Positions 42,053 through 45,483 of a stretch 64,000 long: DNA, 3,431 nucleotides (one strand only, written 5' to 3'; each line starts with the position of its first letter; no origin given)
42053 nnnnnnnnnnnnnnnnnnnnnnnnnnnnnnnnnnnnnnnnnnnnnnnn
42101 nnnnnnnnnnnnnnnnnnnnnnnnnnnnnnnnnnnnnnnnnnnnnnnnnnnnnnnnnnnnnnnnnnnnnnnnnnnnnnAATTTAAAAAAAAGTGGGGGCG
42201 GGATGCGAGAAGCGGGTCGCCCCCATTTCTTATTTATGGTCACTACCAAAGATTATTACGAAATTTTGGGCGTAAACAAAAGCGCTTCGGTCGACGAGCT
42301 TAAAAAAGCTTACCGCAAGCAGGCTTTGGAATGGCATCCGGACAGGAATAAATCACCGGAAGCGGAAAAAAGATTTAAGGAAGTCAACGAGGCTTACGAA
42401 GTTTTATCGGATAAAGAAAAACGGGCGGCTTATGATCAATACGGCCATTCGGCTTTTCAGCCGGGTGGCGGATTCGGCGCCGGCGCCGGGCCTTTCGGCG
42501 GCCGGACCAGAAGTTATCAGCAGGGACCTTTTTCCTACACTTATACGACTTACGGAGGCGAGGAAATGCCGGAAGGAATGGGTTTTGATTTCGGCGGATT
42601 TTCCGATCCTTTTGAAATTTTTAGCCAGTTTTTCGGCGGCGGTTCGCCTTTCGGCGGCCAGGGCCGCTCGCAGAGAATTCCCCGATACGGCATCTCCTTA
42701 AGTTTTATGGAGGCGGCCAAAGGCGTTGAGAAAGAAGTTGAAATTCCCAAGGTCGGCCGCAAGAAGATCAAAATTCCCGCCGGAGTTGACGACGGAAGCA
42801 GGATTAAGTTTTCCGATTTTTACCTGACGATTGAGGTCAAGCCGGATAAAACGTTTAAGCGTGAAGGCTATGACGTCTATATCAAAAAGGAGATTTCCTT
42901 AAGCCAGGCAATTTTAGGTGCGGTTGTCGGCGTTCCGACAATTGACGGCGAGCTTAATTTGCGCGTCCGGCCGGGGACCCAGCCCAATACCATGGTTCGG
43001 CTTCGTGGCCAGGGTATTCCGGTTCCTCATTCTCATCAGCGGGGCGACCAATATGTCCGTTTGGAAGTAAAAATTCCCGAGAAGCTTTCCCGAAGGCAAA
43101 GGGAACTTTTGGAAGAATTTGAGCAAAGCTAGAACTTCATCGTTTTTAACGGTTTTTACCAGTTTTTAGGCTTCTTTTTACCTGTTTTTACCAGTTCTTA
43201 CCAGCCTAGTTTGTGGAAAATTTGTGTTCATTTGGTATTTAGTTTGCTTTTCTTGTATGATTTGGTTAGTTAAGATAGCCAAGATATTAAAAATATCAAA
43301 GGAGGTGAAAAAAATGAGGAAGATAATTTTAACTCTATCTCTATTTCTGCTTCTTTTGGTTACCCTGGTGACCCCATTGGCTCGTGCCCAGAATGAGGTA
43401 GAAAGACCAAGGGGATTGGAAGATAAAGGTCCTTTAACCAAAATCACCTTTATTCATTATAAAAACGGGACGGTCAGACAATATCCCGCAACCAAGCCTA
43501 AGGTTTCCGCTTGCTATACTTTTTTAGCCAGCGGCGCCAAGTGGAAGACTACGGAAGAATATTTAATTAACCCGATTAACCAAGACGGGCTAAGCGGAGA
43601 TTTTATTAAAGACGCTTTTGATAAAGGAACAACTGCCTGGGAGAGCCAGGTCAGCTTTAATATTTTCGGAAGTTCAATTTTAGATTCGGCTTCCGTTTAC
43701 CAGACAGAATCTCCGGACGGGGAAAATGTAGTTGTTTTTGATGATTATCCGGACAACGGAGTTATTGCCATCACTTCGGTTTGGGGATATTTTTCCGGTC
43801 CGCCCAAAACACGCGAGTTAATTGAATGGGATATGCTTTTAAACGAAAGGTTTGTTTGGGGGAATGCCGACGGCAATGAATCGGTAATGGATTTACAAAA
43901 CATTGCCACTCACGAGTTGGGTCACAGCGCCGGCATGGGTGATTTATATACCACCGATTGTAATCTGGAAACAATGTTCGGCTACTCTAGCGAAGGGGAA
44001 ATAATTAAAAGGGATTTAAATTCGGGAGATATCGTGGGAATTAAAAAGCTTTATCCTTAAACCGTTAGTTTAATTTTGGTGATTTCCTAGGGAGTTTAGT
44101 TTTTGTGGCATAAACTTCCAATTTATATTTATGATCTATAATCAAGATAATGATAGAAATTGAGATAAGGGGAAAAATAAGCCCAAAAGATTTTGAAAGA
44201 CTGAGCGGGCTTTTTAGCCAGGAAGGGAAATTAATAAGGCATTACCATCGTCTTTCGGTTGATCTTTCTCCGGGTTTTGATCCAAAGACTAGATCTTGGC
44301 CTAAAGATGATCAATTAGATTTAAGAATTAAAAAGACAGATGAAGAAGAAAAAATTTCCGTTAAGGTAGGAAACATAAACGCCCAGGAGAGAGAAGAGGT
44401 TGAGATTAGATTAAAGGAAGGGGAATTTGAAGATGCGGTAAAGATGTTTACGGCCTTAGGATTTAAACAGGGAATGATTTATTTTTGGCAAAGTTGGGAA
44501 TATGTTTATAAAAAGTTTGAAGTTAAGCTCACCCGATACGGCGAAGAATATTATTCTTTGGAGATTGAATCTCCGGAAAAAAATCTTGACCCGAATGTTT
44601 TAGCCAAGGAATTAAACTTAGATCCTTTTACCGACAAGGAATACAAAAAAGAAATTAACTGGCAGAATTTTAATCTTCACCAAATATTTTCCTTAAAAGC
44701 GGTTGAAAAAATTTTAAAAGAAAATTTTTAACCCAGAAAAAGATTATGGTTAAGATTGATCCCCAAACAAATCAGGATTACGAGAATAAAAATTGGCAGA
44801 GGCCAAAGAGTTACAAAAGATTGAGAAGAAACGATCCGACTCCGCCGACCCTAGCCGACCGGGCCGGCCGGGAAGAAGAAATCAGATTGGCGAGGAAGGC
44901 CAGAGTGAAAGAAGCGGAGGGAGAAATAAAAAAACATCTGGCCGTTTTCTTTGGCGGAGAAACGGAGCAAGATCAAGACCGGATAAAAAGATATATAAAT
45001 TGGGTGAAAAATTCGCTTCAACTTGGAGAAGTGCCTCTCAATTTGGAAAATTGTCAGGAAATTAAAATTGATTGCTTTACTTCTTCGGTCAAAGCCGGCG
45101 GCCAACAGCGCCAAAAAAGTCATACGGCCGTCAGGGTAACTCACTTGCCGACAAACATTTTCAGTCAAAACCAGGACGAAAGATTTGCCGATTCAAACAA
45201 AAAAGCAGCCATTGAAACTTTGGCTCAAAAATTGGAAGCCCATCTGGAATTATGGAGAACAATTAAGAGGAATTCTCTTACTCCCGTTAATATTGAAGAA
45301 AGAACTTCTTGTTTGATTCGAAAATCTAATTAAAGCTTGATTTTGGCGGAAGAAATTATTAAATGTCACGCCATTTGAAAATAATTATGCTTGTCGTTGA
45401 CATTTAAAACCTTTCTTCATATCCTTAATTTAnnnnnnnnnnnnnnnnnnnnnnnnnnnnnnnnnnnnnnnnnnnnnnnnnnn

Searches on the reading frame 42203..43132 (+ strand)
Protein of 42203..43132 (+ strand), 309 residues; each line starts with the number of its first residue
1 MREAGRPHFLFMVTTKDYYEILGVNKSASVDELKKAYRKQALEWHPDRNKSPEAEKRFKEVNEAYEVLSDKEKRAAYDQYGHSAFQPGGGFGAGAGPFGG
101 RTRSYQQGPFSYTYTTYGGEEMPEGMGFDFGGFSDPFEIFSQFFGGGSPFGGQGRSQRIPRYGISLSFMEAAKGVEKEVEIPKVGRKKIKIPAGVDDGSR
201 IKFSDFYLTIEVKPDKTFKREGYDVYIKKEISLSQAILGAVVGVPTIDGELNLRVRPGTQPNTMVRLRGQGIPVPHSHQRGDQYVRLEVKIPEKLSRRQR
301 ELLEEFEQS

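Call 8: search_protein_families(library=pfam, proteins=[window:42203-43132:+], max_evalue=0.01)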
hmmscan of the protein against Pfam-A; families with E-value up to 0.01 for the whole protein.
window:42203-43132:+ (309 aa): 2 families
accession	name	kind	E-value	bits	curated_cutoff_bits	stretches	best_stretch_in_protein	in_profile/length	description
PF01556.23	DnaJ_C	-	5.7e-36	124.3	26.6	1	162-292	3-152/152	DnaJ C terminal domain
PF00226.36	DnaJ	-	6.9e-29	100.2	27.8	1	17-78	1-63/63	DnaJ domain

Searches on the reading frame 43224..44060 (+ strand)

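Call 8: search_protein_families(library=pfam, proteins=[window:43224-44060:+], max_evalue=0.01)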
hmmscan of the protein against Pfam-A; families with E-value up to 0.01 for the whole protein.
window:43224-44060:+ (278 aa): 1 family
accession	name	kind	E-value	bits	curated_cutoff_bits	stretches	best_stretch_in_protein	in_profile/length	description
PF00413.30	Peptidase_M10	-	3.3e-06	27.5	24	1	206-277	90-158/159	Matrixin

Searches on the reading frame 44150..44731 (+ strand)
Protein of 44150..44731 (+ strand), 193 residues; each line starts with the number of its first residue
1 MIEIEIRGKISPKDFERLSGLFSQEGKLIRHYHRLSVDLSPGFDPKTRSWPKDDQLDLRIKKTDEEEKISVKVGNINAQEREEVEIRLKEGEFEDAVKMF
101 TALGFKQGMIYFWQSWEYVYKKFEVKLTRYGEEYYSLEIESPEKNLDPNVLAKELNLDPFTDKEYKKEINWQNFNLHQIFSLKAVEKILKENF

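Call 8: search_protein_families(library=pfam, proteins=[window:44150-44731:+], max_evalue=0.01)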
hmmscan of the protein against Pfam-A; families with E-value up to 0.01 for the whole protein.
window:44150-44731:+ (193 aa): 1 family
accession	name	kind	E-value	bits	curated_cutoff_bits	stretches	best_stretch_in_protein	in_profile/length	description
PF01928.26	CYTH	-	0.0042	17.4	23.2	0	1-153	1-159/179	CYTH domain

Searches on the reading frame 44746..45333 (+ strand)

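Call 8: search_protein_families(library=pfam, proteins=[window:44746-45333:+], max_evalue=0.01)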
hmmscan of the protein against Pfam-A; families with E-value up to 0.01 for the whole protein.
window:44746-45333:+ (195 aa): 1 family
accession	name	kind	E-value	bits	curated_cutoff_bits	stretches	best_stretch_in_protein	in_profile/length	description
PF00472.26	RF-1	-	4.6e-13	49.6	35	1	104-166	10-72/116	RF-1 domain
